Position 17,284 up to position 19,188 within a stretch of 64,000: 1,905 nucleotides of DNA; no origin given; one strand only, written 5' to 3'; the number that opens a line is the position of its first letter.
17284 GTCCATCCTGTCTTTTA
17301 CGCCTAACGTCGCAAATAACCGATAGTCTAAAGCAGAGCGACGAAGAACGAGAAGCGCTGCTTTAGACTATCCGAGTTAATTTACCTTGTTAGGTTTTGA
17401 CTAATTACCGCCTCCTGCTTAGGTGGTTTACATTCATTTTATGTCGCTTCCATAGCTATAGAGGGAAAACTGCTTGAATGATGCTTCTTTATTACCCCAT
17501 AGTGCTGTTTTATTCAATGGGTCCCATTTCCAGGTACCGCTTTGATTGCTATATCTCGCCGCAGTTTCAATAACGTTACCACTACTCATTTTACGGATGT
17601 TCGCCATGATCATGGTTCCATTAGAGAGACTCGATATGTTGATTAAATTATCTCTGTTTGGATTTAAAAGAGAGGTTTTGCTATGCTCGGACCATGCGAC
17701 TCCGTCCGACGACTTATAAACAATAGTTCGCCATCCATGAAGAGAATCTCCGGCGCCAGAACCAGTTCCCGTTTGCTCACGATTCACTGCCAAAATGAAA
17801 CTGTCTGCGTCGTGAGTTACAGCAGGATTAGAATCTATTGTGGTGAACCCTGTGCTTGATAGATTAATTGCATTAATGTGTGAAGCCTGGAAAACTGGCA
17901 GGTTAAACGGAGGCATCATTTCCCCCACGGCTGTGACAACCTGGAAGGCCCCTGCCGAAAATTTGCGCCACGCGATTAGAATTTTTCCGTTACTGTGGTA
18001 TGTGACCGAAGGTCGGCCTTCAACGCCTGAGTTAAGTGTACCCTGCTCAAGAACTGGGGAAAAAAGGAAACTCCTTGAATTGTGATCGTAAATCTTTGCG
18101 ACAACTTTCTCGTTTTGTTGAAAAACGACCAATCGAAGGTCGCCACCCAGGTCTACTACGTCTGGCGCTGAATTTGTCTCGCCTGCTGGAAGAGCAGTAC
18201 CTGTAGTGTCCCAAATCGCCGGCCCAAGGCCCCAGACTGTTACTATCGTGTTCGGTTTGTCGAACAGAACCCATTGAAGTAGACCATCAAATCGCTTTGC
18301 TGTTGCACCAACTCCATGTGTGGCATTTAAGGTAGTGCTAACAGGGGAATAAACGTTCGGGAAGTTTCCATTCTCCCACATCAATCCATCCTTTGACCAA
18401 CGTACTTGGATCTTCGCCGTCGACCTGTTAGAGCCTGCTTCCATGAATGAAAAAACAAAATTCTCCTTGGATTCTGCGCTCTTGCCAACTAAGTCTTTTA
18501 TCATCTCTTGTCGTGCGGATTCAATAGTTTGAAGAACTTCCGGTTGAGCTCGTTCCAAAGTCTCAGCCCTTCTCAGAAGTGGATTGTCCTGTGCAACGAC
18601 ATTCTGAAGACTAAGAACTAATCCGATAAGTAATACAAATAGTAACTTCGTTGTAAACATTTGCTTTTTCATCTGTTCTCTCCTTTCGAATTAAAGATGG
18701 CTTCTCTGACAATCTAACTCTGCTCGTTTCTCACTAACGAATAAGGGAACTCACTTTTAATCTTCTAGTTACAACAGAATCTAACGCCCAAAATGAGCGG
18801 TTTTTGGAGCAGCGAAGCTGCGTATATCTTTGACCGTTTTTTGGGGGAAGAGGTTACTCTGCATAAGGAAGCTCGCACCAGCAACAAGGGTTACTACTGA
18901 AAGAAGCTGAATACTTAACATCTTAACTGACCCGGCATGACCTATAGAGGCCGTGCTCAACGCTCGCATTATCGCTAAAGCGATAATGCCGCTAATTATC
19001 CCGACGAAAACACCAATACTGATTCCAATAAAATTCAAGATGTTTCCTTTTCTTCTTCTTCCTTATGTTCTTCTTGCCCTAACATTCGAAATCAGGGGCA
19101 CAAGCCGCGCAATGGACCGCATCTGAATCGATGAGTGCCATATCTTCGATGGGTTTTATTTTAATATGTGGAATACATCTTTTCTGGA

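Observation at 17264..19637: Low-GC islet after uvrC and a chimeric ogt/uvrC pseudo-ORF joined at an ATTGAC microhomology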

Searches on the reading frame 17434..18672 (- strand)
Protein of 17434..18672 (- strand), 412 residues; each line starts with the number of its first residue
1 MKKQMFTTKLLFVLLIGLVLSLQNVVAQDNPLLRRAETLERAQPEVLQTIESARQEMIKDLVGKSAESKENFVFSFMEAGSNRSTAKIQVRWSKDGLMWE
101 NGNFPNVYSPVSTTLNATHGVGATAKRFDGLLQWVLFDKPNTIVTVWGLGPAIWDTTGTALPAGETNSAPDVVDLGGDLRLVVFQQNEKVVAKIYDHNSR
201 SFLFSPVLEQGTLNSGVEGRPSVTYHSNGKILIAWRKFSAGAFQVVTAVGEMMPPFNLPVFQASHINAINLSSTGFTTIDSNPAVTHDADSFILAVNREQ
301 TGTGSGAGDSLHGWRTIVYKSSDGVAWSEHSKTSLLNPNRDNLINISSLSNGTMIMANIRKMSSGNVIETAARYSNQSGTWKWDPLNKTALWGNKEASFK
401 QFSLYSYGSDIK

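Call 6: search_protein_families(library=pfam, proteins=[window:17434-18672:-], max_evalue=0.01)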
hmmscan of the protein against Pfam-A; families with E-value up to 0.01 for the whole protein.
window:17434-18672:- (412 aa): 0 families

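Call 37: find_homologous_proteins(query=window:17437-18672:-, max_evalue=0.00001)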
Query window:17437-18672:- (412 aa): 11 proteins with E <= 0.00001 among 7962 candidates.
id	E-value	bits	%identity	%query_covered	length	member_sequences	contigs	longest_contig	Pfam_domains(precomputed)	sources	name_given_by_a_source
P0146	4.9e-234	794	86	100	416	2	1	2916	-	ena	-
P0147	6.8e-226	768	83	100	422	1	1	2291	-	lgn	-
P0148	8.2e-197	672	72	100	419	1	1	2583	-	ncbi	-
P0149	7.7e-137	474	54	100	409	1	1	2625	-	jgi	-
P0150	2.0e-121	424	47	100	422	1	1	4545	-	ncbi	-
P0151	9.4e-71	257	39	95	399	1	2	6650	-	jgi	jgi:hypothetical protein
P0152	1.0e-52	197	33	87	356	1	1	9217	-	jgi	jgi:hypothetical protein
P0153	8.1e-50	188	33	91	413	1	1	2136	-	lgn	-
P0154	1.0e-37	148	32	83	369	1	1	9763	-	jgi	jgi:hypothetical protein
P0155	1.1e-33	135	31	81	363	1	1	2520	-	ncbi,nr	ncbi:MAG TPA: hypothetical protein VGU64_02195 [Terriglobales bacterium]|nr:hypothetical protein [Te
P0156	2.1e-28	117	29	83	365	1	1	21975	-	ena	-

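Call 38: find_encoding_contigs(protein=P0146, flank=5000, max_places=2)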
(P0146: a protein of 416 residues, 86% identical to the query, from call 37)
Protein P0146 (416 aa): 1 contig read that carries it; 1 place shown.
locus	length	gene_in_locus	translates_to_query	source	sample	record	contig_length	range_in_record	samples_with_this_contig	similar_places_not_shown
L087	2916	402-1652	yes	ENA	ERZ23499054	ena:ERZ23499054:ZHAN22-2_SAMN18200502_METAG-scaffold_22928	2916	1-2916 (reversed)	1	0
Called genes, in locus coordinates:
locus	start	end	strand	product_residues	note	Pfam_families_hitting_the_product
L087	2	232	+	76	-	?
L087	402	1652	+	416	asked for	-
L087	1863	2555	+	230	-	-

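Call 39: find_encoding_contigs(protein=P0147, flank=5000, max_places=2)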
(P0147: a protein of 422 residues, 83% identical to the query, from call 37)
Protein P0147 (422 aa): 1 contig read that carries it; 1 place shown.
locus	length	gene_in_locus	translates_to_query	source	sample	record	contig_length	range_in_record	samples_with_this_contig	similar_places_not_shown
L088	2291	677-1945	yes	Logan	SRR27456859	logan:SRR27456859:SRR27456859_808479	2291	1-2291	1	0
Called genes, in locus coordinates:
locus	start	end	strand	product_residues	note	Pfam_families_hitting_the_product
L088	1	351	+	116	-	?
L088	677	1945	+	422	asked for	-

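Call 40: find_encoding_contigs(protein=P0148, flank=5000, max_places=2)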
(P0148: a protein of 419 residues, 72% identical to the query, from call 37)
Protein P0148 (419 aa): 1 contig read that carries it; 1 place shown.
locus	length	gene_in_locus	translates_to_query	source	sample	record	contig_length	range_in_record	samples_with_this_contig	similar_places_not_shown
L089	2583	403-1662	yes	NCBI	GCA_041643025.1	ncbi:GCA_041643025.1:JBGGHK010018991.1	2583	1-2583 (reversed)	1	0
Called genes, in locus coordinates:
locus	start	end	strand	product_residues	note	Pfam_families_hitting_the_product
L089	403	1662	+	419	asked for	-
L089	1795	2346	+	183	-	-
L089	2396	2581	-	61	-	?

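Call 41: find_encoding_contigs(protein=P0150, flank=5000, max_places=2)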
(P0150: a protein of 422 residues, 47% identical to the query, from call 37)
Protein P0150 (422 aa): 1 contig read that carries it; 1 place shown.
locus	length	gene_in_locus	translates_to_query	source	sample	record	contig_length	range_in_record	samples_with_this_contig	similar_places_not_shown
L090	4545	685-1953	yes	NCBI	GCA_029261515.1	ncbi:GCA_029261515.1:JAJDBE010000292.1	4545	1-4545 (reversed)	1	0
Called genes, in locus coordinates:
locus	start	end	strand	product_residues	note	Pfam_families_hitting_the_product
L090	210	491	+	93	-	-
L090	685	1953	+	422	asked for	-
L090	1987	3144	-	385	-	PF07494:Reg_prop (faint)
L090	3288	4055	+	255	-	PF03781:FGE-sulfatase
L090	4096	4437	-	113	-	PF10861:DUF2784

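Call 54: search_protein_families(library=pfam, proteins=[window:17437-18672:-], max_evalue=10)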
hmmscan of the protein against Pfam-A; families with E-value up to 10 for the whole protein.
window:17437-18672:- (412 aa): 0 families

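Call 65: predict_structure(alignment_id=A1)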
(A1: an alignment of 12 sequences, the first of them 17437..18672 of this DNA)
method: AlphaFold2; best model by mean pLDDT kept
length: 412 residues; sequences in the alignment: 12
mean_pLDDT: 81.4   pTM: 0.78
mean pLDDT of the five models: 81.4, 80.5, 78.4, 74.8, 73.7
residues with pLDDT >= 90: 185; 70-90: 132; 50-70: 63; < 50: 32
segments of 3 or more residues with pLDDT < 50: 1-4, 23-43, 61-65
pLDDT, mean of each block of 10 residues (from residue 1): 53 67 43 38 56 62 58 91 76 91 66 76 87 89 86 77 92 90 96 91 89 92 92 94 92 80 90 75 93 93 58 86 92 88 93 95 89 93 92 91 90 61
secondary structure, 60 per line:
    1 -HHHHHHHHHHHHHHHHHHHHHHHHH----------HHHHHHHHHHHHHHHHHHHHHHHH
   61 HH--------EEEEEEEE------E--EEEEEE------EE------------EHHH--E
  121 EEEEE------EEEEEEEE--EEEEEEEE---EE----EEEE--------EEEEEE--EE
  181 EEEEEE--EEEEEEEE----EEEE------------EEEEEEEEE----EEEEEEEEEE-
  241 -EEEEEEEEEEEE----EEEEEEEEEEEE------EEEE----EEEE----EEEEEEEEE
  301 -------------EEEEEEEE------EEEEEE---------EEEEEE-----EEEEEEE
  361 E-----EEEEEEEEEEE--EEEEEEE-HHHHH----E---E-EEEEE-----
elements in order: H2-26 H37-62 E71-78 E88-93 E120-125 E132-139 E142-149 E159-162 E171-176 E179-186 E189-196 E201-204 E217-225 E230-239 E242-253 E258-269 E276-279 E284-287 E292-300 E314-321 E328-333 E343-348 E354-361 E367-377 E380-386 H388-392 E403-407

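Call 67: fold_search(model_id=the predicted structure, library=pdb)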
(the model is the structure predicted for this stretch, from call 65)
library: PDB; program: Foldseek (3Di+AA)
matches with E <= 10: 987; with E <= 0.001: 114
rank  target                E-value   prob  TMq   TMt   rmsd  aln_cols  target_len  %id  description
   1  9a2l_MODEL_1_A        6.2e-07  1.00  0.41  0.40   7.6       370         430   11  Model of E. coli TolB by in-cell photo-crosslinking MS and deep learning (released 2023-02-24)
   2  5mvh                  2.7e-06  1.00  0.42  0.43   8.8       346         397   12  Glycoside Hydrolase BACCELL_00856 (released 2017-04-26)
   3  4r40_C                3.6e-06  1.00  0.40  0.41   7.9       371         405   12  Crystal Structure of TolB/Pal complex from Yersinia pestis. (released 2014-09-03)
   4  5eo7_A                4.8e-06  1.00  0.44  0.56   8.8       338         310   10  Crystal structure of AOL (released 2016-06-29)
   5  7c3e_B                5.3e-06  1.00  0.33  0.37  13.2       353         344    7  Crystal structure of R97A/R150A/R203A mutant of AofleA from Arthrobotrys oligospora (released 2020-07-29)
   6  6mly_B                1.0e-05  1.00  0.31  0.18  19.2       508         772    7  Bifunctional GH43-CE Bacteroides eggerthii, BACEGG_01304 (released 2019-10-02)
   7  7c38_A                1.1e-05  1.00  0.31  0.35  14.0       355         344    7  Crystal structure of AofleA from Arthrobotrys oligospora in complex with L-fucose (released 2020-07-29)
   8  6mly_C                1.3e-05  1.00  0.30  0.18  19.2       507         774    7  Bifunctional GH43-CE Bacteroides eggerthii, BACEGG_01304 (released 2019-10-02)
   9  7c3e_A                1.6e-05  1.00  0.31  0.35  13.6       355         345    8  Crystal structure of R97A/R150A/R203A mutant of AofleA from Arthrobotrys oligospora (released 2020-07-29)
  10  7c37_A                1.9e-05  1.00  0.32  0.36  13.6       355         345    8  Crystal structure of AofleA from Arthrobotrys oligospora (released 2020-07-29)
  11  4qqs_B                2.5e-05  1.00  0.41  0.51   6.6       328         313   11  Crystal structure of a thermostable family-43 glycoside hydrolase (released 2015-03-11)
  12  7c38_B                2.5e-05  1.00  0.31  0.36  13.5       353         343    7  Crystal structure of AofleA from Arthrobotrys oligospora in complex with L-fucose (released 2020-07-29)
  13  7c39_A                2.8e-05  1.00  0.32  0.36  13.4       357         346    8  Crystal structure of AofleA from Arthrobotrys oligospora in complex with methylated L-fucose (released 2020-07-29)
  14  3hfq_A                3.4e-05  1.00  0.43  0.50   9.4       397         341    8  Crystal structure of the lp_2219 protein from Lactobacillus plantarum. Northeast Structural Genomics Consortium Target (released 2009-05-26)
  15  3u4y_B                3.7e-05  1.00  0.40  0.49   9.5       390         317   12  The crystal structure of a functionally unknown protein (Dtox_1751) from Desulfotomaculum acetoxidans DSM 771. (released 2011-10-26)
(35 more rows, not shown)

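Call 73: search_protein_families(library=ncbifam, proteins=[window:17437-18672:-], max_evalue=0.001)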
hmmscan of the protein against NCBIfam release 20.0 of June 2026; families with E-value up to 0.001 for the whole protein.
window:17437-18672:- (412 aa): 0 families

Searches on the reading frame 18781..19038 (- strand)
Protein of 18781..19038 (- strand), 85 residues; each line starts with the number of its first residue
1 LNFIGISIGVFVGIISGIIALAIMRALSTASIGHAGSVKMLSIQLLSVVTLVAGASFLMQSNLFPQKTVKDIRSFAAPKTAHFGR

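Call 6: search_protein_families(library=pfam, proteins=[window:18781-19038:-], max_evalue=0.01)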
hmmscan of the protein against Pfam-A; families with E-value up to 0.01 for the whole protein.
window:18781-19038:- (85 aa): 0 families

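Call 54: search_protein_families(library=pfam, proteins=[window:18784-19038:-], max_evalue=10)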
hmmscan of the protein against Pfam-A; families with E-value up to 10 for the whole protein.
window:18784-19038:- (85 aa): 2 families
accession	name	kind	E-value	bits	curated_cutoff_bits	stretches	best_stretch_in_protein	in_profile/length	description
PF13675.11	PilJ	-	0.13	12.8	26.6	1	29-61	10-40/114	Type IV pili methyl-accepting chemotaxis transducer N-term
PF23471.1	Cap15_TM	-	1.5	10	28.2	1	7-52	2-42/59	Cap15, TM helices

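Call 73: search_protein_families(library=ncbifam, proteins=[window:18784-19038:-], max_evalue=0.001)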
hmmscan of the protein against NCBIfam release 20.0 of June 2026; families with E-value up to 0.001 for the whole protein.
window:18784-19038:- (85 aa): 0 families
